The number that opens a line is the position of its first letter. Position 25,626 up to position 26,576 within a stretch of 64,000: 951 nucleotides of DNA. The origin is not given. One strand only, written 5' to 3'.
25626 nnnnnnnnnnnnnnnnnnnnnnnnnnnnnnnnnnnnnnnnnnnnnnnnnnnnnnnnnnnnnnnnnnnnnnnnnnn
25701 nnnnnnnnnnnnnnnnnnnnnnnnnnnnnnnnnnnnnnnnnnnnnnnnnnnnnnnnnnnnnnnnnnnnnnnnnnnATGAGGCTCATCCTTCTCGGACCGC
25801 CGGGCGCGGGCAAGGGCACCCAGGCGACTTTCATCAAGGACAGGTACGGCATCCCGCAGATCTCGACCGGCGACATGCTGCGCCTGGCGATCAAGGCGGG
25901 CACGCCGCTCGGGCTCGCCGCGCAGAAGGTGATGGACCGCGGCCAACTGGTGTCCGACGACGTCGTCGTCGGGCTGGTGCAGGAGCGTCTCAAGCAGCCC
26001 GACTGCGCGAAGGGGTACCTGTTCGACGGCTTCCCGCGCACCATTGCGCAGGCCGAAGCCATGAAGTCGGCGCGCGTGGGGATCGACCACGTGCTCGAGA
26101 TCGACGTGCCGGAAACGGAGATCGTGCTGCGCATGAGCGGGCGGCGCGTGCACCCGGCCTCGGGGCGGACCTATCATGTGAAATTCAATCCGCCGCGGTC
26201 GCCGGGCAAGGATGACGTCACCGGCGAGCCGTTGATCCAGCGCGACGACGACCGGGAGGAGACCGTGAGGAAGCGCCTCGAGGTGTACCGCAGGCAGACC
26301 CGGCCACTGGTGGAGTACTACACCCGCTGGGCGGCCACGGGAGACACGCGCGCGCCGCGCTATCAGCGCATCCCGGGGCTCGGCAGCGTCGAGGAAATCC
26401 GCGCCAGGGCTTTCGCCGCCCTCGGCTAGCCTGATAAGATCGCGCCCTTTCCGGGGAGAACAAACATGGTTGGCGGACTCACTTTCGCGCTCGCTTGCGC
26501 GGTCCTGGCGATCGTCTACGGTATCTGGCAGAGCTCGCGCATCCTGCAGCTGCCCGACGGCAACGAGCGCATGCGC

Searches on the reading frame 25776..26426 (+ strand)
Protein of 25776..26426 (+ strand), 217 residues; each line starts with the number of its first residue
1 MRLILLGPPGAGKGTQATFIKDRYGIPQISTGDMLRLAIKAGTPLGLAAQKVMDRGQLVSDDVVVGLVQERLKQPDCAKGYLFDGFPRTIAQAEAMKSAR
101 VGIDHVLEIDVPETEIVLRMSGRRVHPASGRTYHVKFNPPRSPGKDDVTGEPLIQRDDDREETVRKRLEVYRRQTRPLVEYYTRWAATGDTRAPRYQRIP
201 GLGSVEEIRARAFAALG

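Call 34: search_protein_families(library=pfam, proteins=[window:25776-26426:+])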
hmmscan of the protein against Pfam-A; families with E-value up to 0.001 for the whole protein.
window:25776-26426:+ (217 aa): 3 families
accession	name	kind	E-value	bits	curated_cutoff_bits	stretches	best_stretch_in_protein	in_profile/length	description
PF00406.28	ADK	-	7.3e-55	185.7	26.8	1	5-185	1-149/151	Adenylate kinase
PF13207.12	AAA_17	-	2.4e-23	83.4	27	1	6-124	1-123/136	AAA domain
PF05191.20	ADK_lid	-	9.9e-18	64.2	26.6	1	123-158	1-36/36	Adenylate kinase, active site lid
